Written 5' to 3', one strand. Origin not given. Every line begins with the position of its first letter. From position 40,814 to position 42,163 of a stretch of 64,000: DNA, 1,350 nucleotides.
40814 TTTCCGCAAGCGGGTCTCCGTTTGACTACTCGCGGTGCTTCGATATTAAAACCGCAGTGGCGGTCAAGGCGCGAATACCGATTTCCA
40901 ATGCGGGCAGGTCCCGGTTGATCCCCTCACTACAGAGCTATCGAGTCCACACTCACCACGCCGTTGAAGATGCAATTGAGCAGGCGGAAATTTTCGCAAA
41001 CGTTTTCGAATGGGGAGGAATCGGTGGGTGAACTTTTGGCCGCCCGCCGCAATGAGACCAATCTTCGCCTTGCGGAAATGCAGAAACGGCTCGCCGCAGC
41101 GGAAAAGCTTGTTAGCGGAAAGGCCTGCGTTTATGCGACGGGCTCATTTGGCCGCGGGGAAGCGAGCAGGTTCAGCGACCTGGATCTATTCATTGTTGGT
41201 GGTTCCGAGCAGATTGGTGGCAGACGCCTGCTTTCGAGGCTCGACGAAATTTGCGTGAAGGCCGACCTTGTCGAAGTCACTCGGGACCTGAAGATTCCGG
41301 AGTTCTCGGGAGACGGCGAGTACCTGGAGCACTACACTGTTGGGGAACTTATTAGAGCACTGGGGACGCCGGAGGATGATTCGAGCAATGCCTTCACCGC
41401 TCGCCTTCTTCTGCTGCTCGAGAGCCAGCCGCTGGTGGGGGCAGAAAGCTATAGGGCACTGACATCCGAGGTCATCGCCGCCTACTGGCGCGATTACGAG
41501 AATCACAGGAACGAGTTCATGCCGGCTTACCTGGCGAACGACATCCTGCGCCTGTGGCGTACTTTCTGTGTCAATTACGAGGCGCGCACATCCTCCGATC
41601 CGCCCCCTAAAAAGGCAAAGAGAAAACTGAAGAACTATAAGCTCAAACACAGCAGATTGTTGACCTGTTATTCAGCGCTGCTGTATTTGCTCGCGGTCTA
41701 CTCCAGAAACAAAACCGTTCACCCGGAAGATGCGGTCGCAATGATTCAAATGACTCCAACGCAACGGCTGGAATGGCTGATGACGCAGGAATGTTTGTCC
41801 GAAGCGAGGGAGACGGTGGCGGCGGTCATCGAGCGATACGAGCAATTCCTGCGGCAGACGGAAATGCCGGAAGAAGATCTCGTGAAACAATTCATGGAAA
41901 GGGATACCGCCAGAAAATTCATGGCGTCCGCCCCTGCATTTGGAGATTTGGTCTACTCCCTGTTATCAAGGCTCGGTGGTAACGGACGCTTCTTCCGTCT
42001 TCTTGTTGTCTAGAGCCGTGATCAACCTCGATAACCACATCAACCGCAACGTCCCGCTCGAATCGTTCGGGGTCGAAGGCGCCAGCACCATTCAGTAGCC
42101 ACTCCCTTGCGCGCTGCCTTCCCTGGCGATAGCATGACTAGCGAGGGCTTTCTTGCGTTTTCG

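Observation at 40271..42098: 82-bp direct repeat duplicates the ATPase gene 3' end and brackets a compact, AT-richer two-gene insert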

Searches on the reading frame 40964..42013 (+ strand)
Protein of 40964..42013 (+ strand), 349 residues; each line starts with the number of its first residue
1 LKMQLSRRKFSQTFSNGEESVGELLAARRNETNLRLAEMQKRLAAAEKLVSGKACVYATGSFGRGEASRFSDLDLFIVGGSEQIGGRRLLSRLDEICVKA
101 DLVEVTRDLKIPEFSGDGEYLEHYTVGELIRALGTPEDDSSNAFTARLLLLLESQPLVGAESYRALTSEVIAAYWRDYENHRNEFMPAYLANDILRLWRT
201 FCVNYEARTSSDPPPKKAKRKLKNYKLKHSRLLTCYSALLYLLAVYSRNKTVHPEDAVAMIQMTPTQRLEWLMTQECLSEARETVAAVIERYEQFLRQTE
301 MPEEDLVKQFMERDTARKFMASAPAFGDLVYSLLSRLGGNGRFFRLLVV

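Call 5: search_protein_families(library=pfam, proteins=[window:40964-42013:+], max_evalue=0.01)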
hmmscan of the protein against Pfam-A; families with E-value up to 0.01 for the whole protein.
window:40964-42013:+ (349 aa): 3 families
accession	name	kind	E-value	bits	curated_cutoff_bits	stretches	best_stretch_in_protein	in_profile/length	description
PF01909.29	NTP_transf_2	-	2.6e-06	28.1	21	1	48-90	10-52/93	Nucleotidyltransferase domain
PF18765.7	Polbeta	-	0.0017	18.9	26.9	1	55-104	15-68/93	Polymerase beta, Nucleotidyltransferase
PF03445.19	DUF294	-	0.0059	16.9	21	0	21-81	20-77/138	Putative nucleotidyltransferase DUF294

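Call 7: search_protein_families(library=padloc, proteins=[window:40964-42013:+], max_evalue=0.01)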
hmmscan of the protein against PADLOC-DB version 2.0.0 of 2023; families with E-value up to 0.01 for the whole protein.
window:40964-42013:+ (349 aa): 1 family
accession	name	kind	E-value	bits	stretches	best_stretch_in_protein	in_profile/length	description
PDLC04778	PDC-M70A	-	1.1e-23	82.2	1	26-296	23-294/355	-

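Call 8: search_protein_families(library=ncbifam, proteins=[window:40964-42013:+], max_evalue=0.01)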
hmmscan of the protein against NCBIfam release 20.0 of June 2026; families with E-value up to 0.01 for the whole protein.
window:40964-42013:+ (349 aa): 3 families
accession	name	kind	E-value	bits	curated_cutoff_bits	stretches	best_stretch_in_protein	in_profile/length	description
NF002895.0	PRK03381.1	equivalog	0.0043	15.2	631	1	26-78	34-83/782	[protein-PII] uridylyltransferase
TIGR01693.1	UTase_glnD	equivalog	0.0046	15.2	519.4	0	31-78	24-68/850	[protein-PII] uridylyltransferase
NF002837.0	PRK03059.1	equivalog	0.0093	14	1010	0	4-78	19-87/857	[protein-PII] uridylyltransferase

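Call 24: find_homologous_proteins(query=window:41024-42010:+)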
Query window:41024-42010:+ (329 aa): 2497 proteins with E <= 0.001 among 7573 candidates; the best 120 are listed.
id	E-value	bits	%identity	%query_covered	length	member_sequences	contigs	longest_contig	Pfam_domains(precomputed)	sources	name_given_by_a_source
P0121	1.4e-214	729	100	100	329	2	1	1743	PF01909.30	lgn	-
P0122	1.3e-142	493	69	100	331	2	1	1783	PF01909.30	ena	-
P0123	3.2e-141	488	68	100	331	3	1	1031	PF01909.30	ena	-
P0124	4.0e-141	488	68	100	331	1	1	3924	PF01909.30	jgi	jgi:hypothetical protein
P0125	7.5e-135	467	63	100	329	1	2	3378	PF01909.30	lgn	-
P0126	3.4e-133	462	63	100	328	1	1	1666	PF01909.30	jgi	jgi:predicted nucleotidyltransferase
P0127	4.3e-132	458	62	100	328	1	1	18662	PF01909.30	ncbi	ncbi:MAG: nucleotidyltransferase domain-containing protein [Candidatus Binatia bacterium]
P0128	7.9e-132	457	64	99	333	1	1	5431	-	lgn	-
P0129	1.4e-131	456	64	100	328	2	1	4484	-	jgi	jgi:predicted nucleotidyltransferase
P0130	2.9e-131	455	62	100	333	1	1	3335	-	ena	-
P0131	4.8e-131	455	62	100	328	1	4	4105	PF01909.30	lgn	-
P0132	4.8e-131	455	62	100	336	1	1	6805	PF01909.30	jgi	jgi:predicted nucleotidyltransferase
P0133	5.1e-131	454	62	100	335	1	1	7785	PF01909.30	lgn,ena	-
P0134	9.7e-131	454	62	100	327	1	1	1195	PF01909.30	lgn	-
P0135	1.4e-130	453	63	100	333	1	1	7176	-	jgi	jgi:hypothetical protein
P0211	8.2e-126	437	61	99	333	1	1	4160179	PF01909.30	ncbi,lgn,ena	-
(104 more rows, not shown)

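Call 26: find_related_loci(query=A2, collection=metagenome_contigs, flank=6000)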
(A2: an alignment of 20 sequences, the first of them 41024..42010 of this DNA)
Query A2 (329 aa) in metagenome_contigs; peptide patterns used: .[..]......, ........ (x = any residue, [..] = any of these).
597 stretches matched a pattern; 461 encode a relative of the query (tblastn E <= 1e-3); the best 80 are kept; 80 distinct loci.
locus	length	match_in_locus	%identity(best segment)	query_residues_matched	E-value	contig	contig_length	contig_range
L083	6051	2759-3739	60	1-329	7e-136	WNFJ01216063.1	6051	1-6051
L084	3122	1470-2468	61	1-329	7e-141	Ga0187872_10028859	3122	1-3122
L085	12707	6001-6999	62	1-329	2e-134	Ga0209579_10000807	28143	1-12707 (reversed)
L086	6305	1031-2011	60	1-329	9e-135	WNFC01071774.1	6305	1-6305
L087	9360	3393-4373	60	1-329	1e-134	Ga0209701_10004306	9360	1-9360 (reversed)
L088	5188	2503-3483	60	1-329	2e-135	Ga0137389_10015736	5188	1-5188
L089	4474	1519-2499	60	1-329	1e-136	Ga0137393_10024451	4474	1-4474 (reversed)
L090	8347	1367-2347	60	1-329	1e-134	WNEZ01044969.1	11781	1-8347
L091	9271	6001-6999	62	1-329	2e-134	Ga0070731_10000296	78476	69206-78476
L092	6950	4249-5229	60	1-329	1e-134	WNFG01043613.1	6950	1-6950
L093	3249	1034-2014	61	1-329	5e-138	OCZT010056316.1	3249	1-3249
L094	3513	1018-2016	62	1-329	1e-136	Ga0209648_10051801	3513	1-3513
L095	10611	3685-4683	62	1-329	1e-132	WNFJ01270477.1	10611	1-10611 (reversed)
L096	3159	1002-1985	59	1-329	2e-137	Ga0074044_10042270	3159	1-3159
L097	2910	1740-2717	59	1-329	1e-136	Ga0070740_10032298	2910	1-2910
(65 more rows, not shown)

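Call 37: find_encoding_contigs(protein=P0121, flank=3000, max_places=5)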
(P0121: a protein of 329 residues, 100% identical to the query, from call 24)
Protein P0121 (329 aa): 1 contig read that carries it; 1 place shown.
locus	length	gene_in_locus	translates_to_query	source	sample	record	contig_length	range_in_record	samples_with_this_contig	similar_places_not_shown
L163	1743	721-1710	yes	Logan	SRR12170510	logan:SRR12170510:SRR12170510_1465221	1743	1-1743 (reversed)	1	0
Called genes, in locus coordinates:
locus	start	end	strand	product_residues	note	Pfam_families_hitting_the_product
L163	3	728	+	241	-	?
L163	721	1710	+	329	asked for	PF01909:NTP_transf_2 (weak)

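Call 43: find_encoding_contigs(protein=P0211, flank=8000, max_places=3)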
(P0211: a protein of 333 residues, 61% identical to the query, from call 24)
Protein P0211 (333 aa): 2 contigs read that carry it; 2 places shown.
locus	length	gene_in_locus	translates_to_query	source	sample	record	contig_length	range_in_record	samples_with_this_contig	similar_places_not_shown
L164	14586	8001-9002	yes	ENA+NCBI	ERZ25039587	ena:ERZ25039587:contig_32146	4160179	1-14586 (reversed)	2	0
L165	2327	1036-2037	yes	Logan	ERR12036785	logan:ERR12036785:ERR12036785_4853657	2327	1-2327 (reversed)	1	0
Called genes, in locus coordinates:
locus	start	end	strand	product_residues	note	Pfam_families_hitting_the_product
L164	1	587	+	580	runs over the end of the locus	PF19289:PmbA_TldD_3rd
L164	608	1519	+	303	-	PF01497:Peripla_BP_2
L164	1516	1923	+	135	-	PF00293:NUDIX, PF14815:NUDIX_4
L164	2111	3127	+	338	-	PF00676:E1_dh, PF02775:TPP_enzyme_C (weak)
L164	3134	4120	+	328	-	PF02779:Transket_pyr, PF02780:Transketolase_C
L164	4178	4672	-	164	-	-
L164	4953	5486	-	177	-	PF01872:RibD_C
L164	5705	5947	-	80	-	PF04191:PEMT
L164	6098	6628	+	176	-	PF01872:RibD_C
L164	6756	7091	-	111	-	PF04191:PEMT, PF04140:ICMT (faint)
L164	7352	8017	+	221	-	PF16473:Rv2179c-like (weak)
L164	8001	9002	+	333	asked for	PF01909:NTP_transf_2 (weak)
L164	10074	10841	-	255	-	PF00106:adh_short, PF08659:KR, PF13561:adh_short_C2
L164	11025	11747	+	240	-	PF02585:PIG-L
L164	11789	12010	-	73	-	-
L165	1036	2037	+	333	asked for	PF01909:NTP_transf_2 (weak)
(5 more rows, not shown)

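Call 59: find_related_loci(query=A4, collection=viral_contigs, flank=6000)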
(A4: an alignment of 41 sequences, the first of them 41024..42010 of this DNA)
Query A4 (329 aa) in viral_contigs; peptide patterns used: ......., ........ (x = any residue, [..] = any of these).
31 stretches matched a pattern; 1 encode a relative of the query (tblastn E <= 1e-3); 1 distinct loci.
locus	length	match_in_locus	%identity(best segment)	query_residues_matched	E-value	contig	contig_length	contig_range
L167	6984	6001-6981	51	3-329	6e-111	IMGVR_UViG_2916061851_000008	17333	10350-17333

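Call 60: search_dna_similar(query=window:41024-42010:+, collection=plasmids, mode=protein, max_rows=15)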
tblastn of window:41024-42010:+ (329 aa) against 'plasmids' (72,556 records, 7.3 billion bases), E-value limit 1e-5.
Records with a match: 2; places in all: 2; records where one place covers at least 80% of the query: 0.
Best place of each record, by identity: <60% 2.
By first word of the organism name: Rhizobium 1; Mesorhizobium 1.
By predicted mobility (MOB-suite, as given by PLSDB): non-mobilizable 1; conjugative 1.
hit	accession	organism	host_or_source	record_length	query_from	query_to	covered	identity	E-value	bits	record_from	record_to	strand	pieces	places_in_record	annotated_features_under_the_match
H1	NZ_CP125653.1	Rhizobium sp. BT04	Phaseolus vulgaris,Pure culture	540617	15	187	53%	29.1%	2e-6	57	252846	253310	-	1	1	nucleotidyltransferase domain-containing protein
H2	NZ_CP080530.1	Mesorhizobium sp. AR02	Oxytropis sp.,Cell culture,root nodule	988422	25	185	49%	30.6%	1e-6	57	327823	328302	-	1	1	nucleotidyltransferase domain-containing protein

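Call 61: predict_structure(alignment_id=A4)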
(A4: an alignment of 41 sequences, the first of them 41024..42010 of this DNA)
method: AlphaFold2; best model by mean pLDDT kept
length: 329 residues; sequences in the alignment: 41
mean_pLDDT: 88.8   pTM: 0.88
mean pLDDT of the five models: 88.8, 88.8, 87.5, 86.5, 82.8
residues with pLDDT >= 90: 203; 70-90: 100; 50-70: 26; < 50: 0
segments of 3 or more residues with pLDDT < 50: none
pLDDT, mean of each block of 10 residues (from residue 1): 88 96 97 95 94 92 87 96 93 63 90 70 85 96 95 89 83 87 61 86 89 94 92 93 95 92 94 94 93 90 89 87 85
secondary structure, 60 per line:
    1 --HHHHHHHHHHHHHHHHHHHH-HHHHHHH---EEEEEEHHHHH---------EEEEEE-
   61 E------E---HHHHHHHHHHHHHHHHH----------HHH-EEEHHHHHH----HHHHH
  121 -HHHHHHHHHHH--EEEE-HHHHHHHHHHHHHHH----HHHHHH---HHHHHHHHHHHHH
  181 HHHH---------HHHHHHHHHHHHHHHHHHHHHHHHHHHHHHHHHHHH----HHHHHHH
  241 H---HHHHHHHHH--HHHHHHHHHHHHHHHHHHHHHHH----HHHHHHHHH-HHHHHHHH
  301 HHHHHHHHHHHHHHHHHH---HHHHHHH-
elements in order: H3-22 H24-30 E34-39 H40-44 E54-59 H72-88 E103-105 H106-111 H116-120 H122-132 E135-138 H140-154 H159-164 H168-184 H194-229 H234-241 H245-253 H256-278 H283-291 H293-318 H322-328

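Call 64: fold_search(model_id=the predicted structure, library=pdb)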
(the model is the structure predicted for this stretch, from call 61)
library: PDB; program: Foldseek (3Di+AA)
matches with E <= 10: 335; with E <= 0.001: 1
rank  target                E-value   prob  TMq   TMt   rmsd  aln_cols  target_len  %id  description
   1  6yx5_B                3.3e-04  1.00  0.43  0.42   9.3       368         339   12  Structure of DrrA from Legionella pneumophilia in complex with human Rab8a (released 2020-12-23)
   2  1v4a                  1.2e-03  1.00  0.39  0.32   9.6       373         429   12  Structure of the N-terminal Domain of Escherichia coli Glutamine Synthetase adenylyltransferase (released 2004-07-27)
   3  7uy4_B                3.6e-03  1.00  0.34  0.41  10.5       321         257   11  Aminoglycoside-modifying enzyme ANT-3,9 in complex with spectinomycin and AMP-PNP (released 2023-05-10)
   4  6fzb_B                1.0e-02  0.97  0.26  0.32  16.2       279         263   13  AadA in complex with ATP, magnesium and streptomycin (released 2018-06-13)
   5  7bxo_A                1.1e-02  1.00  0.24  0.52   6.1       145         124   11  Crystal structure of the toxin-antitoxin with AMP-PNP (released 2020-09-30)
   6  5g4a_B                1.2e-02  0.96  0.27  0.32  15.7       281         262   12  AadA in complex with ATP and magnesium (released 2017-11-29)
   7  5lpa_A                1.2e-02  0.95  0.26  0.31  16.3       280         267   12  AadA E87Q in complex with ATP, calcium and dihydrostreptomycin (released 2018-01-17)
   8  6fzb_A                1.2e-02  0.95  0.26  0.31  16.3       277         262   13  AadA in complex with ATP, magnesium and streptomycin (released 2018-06-13)
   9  3k7d_B                1.5e-02  1.00  0.44  0.31   8.7       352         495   12  C-terminal (adenylylation) domain of E.coli Glutamine Synthetase Adenylyltransferase (released 2009-12-15)
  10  5g4a_A                1.7e-02  0.95  0.30  0.35  11.2       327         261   12  AadA in complex with ATP and magnesium (released 2017-11-29)
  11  6nmk_A                1.9e-02  0.82  0.22  0.27  12.1       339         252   12  Binary complex structure of the T130K mutant of ANT-4'' with Neomycin (released 2020-01-15)
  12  5luh_B                2.0e-02  0.90  0.25  0.30  16.4       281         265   12  AadA E87Q in complex with ATP, calcium and streptomycin (released 2018-01-17)
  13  6xz0                  2.3e-02  0.96  0.32  0.38  10.6       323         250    9  Crystal structure of spectinomycin adenyltransferase AAD(9) from Enterococcus faecialis with spectinomycin (released 2020-04-15)
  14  4cs6                  2.4e-02  0.94  0.28  0.33  17.0       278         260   13  Crystal structure of AadA - an aminoglycoside adenyltransferase (released 2015-03-25)
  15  5luh_A                2.4e-02  0.90  0.26  0.31  16.2       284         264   12  AadA E87Q in complex with ATP, calcium and streptomycin (released 2018-01-17)
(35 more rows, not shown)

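Call 84: search_solved_structures(query=A4, max_evalue=1)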
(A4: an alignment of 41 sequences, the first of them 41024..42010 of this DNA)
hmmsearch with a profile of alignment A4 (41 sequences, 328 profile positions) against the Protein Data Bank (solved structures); distinct sequences matched with E-value up to 1: 7.
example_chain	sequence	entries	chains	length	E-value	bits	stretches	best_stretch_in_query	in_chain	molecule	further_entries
3nku_A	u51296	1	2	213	0.032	16.5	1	36-75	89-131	DrrA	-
1wot_A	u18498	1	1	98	0.034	16.5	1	16-61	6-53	PUTATIVE MINIMAL NUCLEOTIDYLTRANSFERASE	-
6yx5_B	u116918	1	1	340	0.062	15.6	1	36-68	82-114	Multifunctional virulence effector protein DrrA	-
9xbd_E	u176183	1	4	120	0.22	13.8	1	32-71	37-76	Nucleotidyltransferase domain-containing protein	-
1no5_A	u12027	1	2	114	0.27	13.5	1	35-62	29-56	Hypothetical protein HI0073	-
1wvt_A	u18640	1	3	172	0.36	13.1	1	146-234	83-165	hypothetical protein ST2180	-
8xon_A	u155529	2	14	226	0.8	12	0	92-136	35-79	ATP-dependent Clp protease proteolytic subunit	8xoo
